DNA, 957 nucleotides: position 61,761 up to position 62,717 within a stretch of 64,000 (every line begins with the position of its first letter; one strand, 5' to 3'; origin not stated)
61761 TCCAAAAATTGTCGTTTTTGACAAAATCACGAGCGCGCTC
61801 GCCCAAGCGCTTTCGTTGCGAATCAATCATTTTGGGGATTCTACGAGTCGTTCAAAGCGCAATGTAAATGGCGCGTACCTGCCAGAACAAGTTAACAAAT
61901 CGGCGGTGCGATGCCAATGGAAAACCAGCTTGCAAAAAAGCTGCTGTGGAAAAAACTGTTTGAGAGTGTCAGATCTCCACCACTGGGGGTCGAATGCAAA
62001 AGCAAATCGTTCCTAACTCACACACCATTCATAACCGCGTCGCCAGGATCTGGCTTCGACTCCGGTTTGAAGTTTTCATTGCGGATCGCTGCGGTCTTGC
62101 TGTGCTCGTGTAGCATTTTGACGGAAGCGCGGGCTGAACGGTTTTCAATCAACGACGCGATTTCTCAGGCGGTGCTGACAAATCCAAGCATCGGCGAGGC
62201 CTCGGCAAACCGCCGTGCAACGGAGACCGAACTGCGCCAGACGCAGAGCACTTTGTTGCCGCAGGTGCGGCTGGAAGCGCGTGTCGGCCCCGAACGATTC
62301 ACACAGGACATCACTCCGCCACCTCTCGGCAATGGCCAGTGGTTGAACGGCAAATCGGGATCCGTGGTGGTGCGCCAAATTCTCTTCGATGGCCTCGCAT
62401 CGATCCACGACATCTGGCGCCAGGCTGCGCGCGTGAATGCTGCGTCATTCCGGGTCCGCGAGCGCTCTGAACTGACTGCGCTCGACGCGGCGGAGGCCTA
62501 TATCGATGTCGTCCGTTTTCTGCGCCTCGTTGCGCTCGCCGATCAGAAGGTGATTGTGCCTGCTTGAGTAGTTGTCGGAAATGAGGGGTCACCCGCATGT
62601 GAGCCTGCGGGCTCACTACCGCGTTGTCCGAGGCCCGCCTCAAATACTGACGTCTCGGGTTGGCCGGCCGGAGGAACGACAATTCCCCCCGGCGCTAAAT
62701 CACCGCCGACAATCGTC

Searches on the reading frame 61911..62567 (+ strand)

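Call 7: search_protein_families(library=pfam, proteins=[window:61911-62567:+], max_evalue=0.001)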
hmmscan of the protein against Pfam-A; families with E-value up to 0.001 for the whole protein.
window:61911-62567:+ (218 aa): 1 family
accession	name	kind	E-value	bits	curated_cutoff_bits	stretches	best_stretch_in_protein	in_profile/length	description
PF02321.23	OEP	-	2.3e-10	41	22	1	81-214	2-130/187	Outer membrane efflux protein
